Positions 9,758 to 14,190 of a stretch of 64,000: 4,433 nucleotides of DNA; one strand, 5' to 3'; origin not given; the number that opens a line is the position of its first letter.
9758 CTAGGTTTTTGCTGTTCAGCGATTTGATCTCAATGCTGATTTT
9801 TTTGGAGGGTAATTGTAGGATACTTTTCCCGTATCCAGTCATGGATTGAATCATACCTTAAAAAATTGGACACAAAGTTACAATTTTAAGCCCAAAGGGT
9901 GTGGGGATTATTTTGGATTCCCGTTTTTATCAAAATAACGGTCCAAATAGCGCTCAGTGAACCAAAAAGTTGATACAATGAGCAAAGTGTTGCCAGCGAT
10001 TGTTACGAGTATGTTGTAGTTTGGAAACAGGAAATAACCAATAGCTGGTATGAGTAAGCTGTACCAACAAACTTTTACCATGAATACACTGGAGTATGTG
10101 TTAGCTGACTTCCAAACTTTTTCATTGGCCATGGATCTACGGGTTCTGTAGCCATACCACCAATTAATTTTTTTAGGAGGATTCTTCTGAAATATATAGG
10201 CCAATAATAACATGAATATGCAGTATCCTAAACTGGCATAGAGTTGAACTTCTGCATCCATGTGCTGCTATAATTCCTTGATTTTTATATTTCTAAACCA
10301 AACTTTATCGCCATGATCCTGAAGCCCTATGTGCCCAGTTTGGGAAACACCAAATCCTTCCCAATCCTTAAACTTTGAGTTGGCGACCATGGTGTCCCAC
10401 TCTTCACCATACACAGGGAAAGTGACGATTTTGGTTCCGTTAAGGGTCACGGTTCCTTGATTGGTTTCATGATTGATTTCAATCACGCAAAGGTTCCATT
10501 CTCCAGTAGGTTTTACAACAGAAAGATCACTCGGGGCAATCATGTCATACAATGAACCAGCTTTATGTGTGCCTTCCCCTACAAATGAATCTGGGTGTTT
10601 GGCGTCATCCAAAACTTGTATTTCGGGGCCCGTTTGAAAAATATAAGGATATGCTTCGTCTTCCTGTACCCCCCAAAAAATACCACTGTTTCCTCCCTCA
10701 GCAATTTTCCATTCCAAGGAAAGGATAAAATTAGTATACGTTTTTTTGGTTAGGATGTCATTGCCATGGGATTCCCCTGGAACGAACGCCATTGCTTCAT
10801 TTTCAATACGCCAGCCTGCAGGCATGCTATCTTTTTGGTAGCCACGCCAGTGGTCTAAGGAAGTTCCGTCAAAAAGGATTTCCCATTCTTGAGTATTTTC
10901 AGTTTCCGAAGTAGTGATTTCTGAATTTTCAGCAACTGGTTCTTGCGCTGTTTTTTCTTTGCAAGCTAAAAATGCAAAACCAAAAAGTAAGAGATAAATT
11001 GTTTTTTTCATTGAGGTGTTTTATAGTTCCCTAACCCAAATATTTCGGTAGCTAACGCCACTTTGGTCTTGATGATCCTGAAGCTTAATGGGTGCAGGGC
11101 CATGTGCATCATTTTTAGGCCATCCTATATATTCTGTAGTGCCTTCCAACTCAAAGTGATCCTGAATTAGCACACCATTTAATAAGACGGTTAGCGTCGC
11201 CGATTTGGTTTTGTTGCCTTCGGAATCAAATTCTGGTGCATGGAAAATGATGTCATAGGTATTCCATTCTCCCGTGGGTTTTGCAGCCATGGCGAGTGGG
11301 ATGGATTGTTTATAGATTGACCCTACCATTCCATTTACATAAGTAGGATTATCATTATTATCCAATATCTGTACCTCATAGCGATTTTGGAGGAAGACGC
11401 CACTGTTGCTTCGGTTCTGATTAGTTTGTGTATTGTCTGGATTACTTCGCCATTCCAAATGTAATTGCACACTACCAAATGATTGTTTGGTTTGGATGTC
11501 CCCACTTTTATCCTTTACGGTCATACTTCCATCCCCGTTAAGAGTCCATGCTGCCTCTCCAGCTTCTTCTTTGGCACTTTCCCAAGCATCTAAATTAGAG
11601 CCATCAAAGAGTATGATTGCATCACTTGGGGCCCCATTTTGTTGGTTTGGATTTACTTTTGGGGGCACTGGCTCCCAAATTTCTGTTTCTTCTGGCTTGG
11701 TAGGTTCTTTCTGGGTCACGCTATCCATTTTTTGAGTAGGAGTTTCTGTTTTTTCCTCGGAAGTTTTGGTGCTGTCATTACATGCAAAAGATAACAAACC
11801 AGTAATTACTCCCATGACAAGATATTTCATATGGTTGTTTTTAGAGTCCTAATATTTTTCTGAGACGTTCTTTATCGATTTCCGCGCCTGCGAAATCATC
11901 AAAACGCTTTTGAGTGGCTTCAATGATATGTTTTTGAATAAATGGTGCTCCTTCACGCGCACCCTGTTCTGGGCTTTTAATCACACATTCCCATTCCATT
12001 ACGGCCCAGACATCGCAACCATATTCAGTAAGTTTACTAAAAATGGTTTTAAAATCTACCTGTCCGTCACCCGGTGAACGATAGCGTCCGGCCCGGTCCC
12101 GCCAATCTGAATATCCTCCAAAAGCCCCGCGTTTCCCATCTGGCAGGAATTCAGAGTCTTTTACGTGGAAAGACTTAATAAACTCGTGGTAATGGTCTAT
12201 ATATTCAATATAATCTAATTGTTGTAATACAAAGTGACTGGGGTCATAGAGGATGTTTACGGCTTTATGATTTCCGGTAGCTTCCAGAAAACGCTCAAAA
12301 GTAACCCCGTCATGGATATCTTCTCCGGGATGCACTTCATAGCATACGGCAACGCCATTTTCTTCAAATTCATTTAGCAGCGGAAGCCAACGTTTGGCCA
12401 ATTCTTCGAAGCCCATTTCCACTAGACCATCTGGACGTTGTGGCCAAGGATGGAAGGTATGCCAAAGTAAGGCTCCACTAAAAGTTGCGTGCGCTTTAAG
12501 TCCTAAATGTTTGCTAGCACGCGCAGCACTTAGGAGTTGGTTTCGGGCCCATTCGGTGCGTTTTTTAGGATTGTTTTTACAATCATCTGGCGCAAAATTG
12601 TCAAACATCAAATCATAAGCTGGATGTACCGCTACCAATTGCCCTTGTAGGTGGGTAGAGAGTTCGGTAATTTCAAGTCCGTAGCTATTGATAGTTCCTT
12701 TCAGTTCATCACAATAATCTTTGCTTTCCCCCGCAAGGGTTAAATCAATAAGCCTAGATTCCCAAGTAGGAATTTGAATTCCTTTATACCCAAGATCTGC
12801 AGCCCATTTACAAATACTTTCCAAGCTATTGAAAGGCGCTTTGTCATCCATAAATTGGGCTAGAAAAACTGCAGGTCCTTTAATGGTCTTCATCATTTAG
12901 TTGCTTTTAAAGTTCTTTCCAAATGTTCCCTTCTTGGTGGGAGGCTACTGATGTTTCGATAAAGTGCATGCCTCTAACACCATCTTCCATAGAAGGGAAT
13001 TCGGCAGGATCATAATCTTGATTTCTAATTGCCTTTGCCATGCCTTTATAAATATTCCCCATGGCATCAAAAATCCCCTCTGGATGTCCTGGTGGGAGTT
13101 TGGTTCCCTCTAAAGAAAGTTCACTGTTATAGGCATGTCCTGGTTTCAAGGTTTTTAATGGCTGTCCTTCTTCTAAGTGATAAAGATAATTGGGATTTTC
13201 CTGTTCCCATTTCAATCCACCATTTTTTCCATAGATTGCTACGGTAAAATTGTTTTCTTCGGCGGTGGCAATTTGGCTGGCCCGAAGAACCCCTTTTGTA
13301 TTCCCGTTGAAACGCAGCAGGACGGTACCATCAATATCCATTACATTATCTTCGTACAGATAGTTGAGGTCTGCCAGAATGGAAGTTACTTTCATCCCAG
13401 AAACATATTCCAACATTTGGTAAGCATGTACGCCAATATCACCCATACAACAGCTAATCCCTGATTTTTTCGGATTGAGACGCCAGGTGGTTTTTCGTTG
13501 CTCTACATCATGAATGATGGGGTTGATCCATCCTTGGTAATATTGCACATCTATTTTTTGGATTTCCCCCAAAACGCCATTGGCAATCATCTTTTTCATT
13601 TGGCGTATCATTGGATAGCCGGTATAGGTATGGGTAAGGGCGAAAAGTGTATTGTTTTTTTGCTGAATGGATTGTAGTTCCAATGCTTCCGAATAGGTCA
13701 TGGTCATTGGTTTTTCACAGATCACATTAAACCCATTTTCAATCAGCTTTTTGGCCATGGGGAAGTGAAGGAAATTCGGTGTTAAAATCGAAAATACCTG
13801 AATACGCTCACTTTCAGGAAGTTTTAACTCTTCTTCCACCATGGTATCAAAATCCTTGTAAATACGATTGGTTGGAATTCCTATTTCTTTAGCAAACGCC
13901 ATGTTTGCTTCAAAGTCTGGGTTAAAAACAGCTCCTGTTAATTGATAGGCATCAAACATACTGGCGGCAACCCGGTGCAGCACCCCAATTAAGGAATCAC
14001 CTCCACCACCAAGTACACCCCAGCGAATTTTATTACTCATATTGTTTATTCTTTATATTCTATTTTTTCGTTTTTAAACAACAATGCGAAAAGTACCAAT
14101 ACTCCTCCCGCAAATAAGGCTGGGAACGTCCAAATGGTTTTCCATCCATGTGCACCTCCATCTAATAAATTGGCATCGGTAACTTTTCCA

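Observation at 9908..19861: Two-compartment oxidative (3-keto) glycoside-cleavage cluster with no glycoside hydrolase and no SusC/D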

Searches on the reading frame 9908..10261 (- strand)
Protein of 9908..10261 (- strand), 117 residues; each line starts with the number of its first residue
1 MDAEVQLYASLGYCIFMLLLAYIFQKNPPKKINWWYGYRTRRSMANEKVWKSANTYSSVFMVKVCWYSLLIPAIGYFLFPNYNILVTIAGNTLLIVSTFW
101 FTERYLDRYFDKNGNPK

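Call 4: search_protein_families(library=pfam, proteins=[window:9908-10261:-], max_evalue=0.01)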
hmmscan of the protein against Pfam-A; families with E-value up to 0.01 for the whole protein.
window:9908-10261:- (117 aa): 1 family
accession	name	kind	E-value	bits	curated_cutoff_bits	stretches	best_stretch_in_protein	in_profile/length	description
PF13630.11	SdpI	-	2.9e-11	43.8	28.2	1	30-97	1-67/71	SdpI/YfhL protein family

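Call 5: search_protein_families(library=ncbifam, proteins=[window:9908-10261:-], max_evalue=0.01)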
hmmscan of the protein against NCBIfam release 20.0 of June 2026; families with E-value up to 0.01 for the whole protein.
window:9908-10261:- (117 aa): 0 families

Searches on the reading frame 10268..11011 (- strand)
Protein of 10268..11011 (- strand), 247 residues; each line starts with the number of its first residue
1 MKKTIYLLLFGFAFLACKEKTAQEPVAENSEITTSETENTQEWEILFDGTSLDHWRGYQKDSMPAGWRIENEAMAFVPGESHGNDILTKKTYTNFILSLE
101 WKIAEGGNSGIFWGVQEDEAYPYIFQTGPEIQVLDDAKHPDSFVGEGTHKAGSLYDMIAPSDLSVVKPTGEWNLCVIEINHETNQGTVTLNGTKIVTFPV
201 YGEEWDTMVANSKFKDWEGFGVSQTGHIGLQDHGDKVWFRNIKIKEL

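Call 4: search_protein_families(library=pfam, proteins=[window:10268-11011:-], max_evalue=0.01)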
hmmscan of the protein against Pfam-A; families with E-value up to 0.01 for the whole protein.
window:10268-11011:- (247 aa): 1 family
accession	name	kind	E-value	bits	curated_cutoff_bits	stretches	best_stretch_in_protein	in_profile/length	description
PF06439.18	3keto-disac_hyd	-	2.4e-45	155.3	26.8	1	42-245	1-187/187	3-keto-disaccharide hydrolase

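Call 5: search_protein_families(library=ncbifam, proteins=[window:10268-11011:-], max_evalue=0.01)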
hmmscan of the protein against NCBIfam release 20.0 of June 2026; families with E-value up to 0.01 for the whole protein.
window:10268-11011:- (247 aa): 0 families

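Call 8: search_solved_structures(query=window:10268-11011:-, max_evalue=0.001)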
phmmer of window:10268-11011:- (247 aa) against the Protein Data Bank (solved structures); distinct sequences matched with E-value up to 0.001: 14.
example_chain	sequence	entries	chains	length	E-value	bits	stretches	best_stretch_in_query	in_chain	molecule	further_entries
4jqt_A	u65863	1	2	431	1.6e-47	165.1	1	30-247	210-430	putative glycosyl hydrolase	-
4hxc_A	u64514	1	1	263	1.6e-38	135.6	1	44-246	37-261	putative glycosyl hydrolase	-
3h3l_A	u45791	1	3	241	2.5e-38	135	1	39-247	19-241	PUTATIVE SUGAR HYDROLASE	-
8v31_A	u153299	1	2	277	8.6e-37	130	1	38-246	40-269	Glycosyl hydrolase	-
3hbk_A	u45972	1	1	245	1.8e-36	128.9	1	35-247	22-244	putative glycosyl hydrolase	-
3nmb_A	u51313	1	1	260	9.5e-35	123.3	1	43-246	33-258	putative sugar hydrolase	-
3osd_A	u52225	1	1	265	1.4e-34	122.8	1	44-246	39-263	putative glycosyl hydrolase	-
8rr2_A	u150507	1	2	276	1.6e-34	122.6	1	44-246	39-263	3-keto-disaccharide hydrolase domain-containing protein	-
8tda_A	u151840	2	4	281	1.8e-34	122.4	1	43-246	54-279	Probable secreted glycosyl hydrolase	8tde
9fbe_B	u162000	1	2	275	1.5e-33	119.4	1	44-246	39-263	Probable secreted glycosyl hydrolase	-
3u1x_A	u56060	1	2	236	1.5e-29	106.3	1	33-247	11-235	putative glycosyl hydrolase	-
3s5q_A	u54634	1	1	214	7.4e-13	51.5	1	84-247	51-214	Putative glycosylhydrolase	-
3imm_A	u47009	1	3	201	1.7e-11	47.1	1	79-247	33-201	Putative secreted glycosylhydrolase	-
4qhz_A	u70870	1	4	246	7.9e-08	35.1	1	44-247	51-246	putative glycosyl hydrolase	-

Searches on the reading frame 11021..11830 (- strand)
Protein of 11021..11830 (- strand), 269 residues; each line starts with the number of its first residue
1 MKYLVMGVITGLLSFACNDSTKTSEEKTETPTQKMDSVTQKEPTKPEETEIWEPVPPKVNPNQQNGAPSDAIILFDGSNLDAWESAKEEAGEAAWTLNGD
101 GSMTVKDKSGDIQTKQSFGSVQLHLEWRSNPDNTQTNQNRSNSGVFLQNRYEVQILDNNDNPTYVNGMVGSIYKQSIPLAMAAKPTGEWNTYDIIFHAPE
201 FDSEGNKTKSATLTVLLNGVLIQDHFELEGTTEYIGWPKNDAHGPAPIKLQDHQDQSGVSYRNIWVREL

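Call 4: search_protein_families(library=pfam, proteins=[window:11021-11830:-], max_evalue=0.01)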
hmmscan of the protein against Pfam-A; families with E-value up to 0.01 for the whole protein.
window:11021-11830:- (269 aa): 1 family
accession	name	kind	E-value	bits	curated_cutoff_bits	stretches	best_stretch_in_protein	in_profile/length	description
PF06439.18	3keto-disac_hyd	-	1.2e-40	140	26.8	1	71-267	2-187/187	3-keto-disaccharide hydrolase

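Call 5: search_protein_families(library=ncbifam, proteins=[window:11021-11830:-], max_evalue=0.01)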
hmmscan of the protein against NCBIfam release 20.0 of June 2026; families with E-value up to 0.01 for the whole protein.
window:11021-11830:- (269 aa): 0 families

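Call 76: search_solved_structures(query=window:11021-11830:-, max_evalue=0.001)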
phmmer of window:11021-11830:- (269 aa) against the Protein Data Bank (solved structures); distinct sequences matched with E-value up to 0.001: 7.
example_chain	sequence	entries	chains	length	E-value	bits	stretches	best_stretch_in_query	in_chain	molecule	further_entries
4qhz_A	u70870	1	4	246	8.9e-73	248.2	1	47-269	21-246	putative glycosyl hydrolase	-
3h3l_A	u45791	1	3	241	6.8e-06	28.9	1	70-197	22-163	PUTATIVE SUGAR HYDROLASE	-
3osd_A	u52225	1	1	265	0.00074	22.2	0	71-196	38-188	putative glycosyl hydrolase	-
8rr2_A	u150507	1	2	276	0.00077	22.2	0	71-196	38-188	3-keto-disaccharide hydrolase domain-containing protein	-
8tda_A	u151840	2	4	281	0.00079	22.1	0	71-197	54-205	Probable secreted glycosyl hydrolase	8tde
4hxc_A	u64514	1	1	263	0.00084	22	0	71-197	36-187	putative glycosyl hydrolase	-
9fbe_B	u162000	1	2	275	0.00091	21.9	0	71-197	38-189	Probable secreted glycosyl hydrolase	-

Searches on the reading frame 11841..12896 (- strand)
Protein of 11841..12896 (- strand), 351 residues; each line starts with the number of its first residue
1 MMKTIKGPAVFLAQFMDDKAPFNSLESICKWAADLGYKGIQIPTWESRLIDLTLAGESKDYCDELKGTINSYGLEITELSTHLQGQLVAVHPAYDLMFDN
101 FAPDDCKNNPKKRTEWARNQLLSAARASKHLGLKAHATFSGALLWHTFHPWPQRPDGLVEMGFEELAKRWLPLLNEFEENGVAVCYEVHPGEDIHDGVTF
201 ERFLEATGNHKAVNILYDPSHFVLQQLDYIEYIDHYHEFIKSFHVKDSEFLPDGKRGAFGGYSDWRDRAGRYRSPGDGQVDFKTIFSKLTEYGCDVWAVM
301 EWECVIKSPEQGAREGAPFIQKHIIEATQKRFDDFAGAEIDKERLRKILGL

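Call 4: search_protein_families(library=pfam, proteins=[window:11841-12896:-], max_evalue=0.01)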
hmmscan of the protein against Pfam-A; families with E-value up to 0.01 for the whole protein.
window:11841-12896:- (351 aa): 1 family
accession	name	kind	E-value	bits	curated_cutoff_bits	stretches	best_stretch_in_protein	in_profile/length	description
PF01261.30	AP_endonuc_2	-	5.8e-36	124.9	31.1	1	30-322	2-248/249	Xylose isomerase-like TIM barrel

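Call 5: search_protein_families(library=ncbifam, proteins=[window:11841-12896:-], max_evalue=0.01)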
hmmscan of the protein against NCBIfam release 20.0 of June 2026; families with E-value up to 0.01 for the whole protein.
window:11841-12896:- (351 aa): 2 families
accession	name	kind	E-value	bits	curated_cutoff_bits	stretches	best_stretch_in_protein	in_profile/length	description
TIGR04379.1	myo_inos_iolE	equivalog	1.7e-16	60.6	290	1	149-303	115-267/290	myo-inosose-2 dehydratase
NF041099.2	keto_glucon_epim_IolO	equivalog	0.0029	17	300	0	208-249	174-215/269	5-keto-L-gluconate epimerase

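Call 9: search_solved_structures(query=window:11841-12896:-, max_evalue=0.001)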
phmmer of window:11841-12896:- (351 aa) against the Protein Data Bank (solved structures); distinct sequences matched with E-value up to 0.001: 3.
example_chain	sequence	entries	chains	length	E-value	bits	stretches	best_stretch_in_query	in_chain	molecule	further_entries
8ro4_A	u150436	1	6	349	4.6e-161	539.1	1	2-351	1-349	2-hydroxy-3-keto-glucal hydratase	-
2zds_A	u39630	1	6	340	5.2e-41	144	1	24-333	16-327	Putative DNA-binding protein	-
3cny_A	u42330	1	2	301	1.3e-09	40.7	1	179-326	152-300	Inositol catabolism protein IolE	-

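Call 19: search_solved_structures(query=window:11841-12896:-, max_evalue=1e-100, show_alignments=1)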
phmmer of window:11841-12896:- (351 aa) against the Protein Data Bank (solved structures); distinct sequences matched with E-value up to 1e-100: 1.
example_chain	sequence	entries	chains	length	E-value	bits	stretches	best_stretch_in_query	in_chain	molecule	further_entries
8ro4_A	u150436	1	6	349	4.6e-161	539.1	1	2-351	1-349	2-hydroxy-3-keto-glucal hydratase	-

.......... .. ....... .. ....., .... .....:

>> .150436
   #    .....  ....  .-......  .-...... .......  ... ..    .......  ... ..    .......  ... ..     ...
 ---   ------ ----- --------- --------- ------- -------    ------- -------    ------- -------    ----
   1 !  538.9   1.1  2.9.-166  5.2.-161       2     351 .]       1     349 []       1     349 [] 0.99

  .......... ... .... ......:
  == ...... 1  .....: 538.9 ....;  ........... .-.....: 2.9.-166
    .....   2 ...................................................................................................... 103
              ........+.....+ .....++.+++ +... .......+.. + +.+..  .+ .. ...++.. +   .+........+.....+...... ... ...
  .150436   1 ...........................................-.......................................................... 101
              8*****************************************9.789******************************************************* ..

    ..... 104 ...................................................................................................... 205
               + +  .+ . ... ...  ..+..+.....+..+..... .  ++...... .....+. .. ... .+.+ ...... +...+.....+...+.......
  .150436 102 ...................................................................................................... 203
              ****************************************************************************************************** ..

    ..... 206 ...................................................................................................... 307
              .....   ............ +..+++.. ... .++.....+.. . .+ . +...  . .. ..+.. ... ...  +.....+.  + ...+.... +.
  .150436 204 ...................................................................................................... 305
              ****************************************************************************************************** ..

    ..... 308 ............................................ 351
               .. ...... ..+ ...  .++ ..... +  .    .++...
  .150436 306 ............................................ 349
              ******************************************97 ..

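Call 77: find_homologous_proteins(query=window:11841-12896:-, max_evalue=1e-50)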
Query window:11841-12896:- (351 aa): 8000 proteins with E <= 1e-50 among 8000 candidates; the best 120 are listed.
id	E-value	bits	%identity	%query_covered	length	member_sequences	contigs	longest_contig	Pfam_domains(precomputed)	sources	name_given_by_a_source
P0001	9.6e-221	750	88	100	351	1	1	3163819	PF01261.31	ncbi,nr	ncbi:sugar phosphate isomerase/epimerase family protein [Croceiramulus getboli]|nr:sugar phosphate i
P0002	1.0e-219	747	88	100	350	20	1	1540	PF01261.31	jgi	jgi:sugar phosphate isomerase/epimerase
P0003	1.1e-219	747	88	100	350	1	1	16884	PF01261.31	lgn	-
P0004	1.8e-219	746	88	100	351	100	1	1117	PF01261.31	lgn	-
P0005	2.0e-219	746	88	100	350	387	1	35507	PF01261.31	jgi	-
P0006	2.3e-219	746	89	100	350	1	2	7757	PF01261.31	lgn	-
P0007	5.5e-219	745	88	100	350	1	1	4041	PF01261.31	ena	-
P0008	7.3e-219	744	88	100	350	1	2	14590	PF01261.31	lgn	-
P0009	1.1e-218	744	87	100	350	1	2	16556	PF01261.31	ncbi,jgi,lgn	-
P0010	1.1e-218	744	88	100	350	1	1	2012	PF01261.31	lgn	-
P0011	1.1e-218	744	88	100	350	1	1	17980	PF01261.31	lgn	-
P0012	2.6e-218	742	87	100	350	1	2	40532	PF01261.31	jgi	-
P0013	5.2e-218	741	87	100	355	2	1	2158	PF01261.31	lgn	-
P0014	5.7e-218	741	87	100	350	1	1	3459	PF01261.31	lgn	-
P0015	6.0e-218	741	87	100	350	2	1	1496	PF01261.31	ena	-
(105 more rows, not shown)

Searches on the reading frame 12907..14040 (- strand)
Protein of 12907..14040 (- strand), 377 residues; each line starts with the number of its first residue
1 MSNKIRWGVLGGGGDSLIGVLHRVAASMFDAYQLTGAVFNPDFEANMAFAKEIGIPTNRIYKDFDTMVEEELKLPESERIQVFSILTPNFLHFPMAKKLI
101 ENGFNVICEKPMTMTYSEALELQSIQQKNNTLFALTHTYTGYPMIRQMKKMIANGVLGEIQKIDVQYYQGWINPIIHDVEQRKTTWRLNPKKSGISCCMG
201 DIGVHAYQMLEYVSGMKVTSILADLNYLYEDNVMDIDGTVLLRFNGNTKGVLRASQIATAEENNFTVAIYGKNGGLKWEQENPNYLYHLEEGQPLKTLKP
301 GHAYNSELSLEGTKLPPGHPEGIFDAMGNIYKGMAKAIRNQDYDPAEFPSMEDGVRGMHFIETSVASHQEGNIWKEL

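Call 4: search_protein_families(library=pfam, proteins=[window:12907-14040:-], max_evalue=0.01)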
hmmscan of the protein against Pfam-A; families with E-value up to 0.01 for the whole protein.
window:12907-14040:- (377 aa): 4 families
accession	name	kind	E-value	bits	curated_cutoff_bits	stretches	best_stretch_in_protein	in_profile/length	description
PF22725.1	GFO_IDH_MocA_C3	-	2.7e-21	76.3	27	1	145-276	1-123/124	GFO/IDH/MocA C-terminal domain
PF01408.29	GFO_IDH_MocA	-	1.8e-17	64.5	24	1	6-134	2-117/120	Oxidoreductase family, NAD-binding Rossmann fold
PF02894.22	GFO_IDH_MocA_C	-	3.5e-14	53.6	22.9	1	149-372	1-214/218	Oxidoreductase family, C-terminal alpha/beta domain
PF22685.1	Gal80p_C-like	-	4.6e-06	27.3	29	1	143-226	1-79/152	Gal80p, C-terminal domain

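Call 5: search_protein_families(library=ncbifam, proteins=[window:12907-14040:-], max_evalue=0.01)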
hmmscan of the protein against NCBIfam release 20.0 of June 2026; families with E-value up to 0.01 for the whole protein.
window:12907-14040:- (377 aa): 8 families
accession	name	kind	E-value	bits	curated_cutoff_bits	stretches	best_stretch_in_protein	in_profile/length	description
NF052479.1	LevoglcsnDh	equivalog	1.6e-22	79.7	650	1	64-216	58-204/386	levoglucosan dehydrogenase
NF041392.1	XylDh_Gfo6_Halo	equivalog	1.1e-20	73.8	350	1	84-277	87-274/350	D-xylose 1-dehydrogenase Gfo6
NF040723.1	UDP-GlcNAcDh_Arch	equivalog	4.6e-17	62.5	450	1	59-267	40-228/302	UDP-N-acetylglucosamine 3-dehydrogenase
NF008607.0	PRK11579.1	subfamily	1.7e-15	56.9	330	1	66-274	49-245/346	oxidoreductase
TIGR04380.1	myo_inos_iolG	equivalog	1.5e-13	50.3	355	1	8-291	5-265/330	inositol 2-dehydrogenase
NF058561.1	BT_2158_fam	equivalog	4.6e-07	28.8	750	1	56-165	78-182/487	glycoside 3-dehydrogenase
NF007574.0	PRK10206.1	equivalog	7.5e-07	28.5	352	1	77-167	63-153/345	oxidoreductase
NF058563.1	BT_2159_fam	equivalog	0.0035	16.4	650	1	66-165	49-148/350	disaccharide 3-dehydrogenase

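Call 10: search_solved_structures(query=window:12907-14040:-, max_evalue=1e-10)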
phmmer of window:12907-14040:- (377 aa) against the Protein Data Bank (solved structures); distinct sequences matched with E-value up to 1e-10: 14.
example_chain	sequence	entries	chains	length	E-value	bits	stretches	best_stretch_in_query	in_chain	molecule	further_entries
3v5n_A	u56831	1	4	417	1.1e-85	291.2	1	3-374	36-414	Oxidoreductase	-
3dty_A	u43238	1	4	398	2.7e-61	211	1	4-374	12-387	Oxidoreductase, Gfo/Idh/MocA family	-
7d5m_A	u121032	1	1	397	1.9e-60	208.2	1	3-375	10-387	Oxidoreductase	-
7d5n_A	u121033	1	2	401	1.9e-60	208.2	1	3-375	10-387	Oxidoreductase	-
4h3v_A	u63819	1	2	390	5.1e-22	81.7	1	73-225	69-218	Oxidoreductase domain protein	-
4fb5_A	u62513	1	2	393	3.6e-19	72.4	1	77-326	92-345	Probable oxidoreductase protein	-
5ya8_A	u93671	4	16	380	3.8e-14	55.8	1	79-294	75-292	Scyllo-inositol dehydrogenase with L-glucose dehydrogenase activity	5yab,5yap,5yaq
6a3f_A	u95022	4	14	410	4.4e-14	55.6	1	64-216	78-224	Putative dehydrogenase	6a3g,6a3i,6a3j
6ktj_A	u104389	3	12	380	2.6e-13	53.1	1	79-294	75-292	Scyllo-inositol dehydrogenase with L-glucose dehydrogenase activity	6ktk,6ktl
9m37_A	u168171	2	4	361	1.5e-12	50.6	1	80-265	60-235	P581a DgpA2 and isoorientin complex structure | Gfo/Idh/MocA family protein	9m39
6z3b_B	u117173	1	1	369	5.7e-12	48.7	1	60-171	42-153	Gfo/Idh/MocA family oxidoreductase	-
6z3b_A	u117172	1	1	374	5.8e-12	48.6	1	60-171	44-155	Gfo/Idh/MocA family oxidoreductase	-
6z3c_AAA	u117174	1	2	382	6e-12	48.6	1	60-171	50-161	Gfo/Idh/MocA family oxidoreductase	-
4gqa_A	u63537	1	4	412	3.8e-11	45.9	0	74-215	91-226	NAD binding Oxidoreductase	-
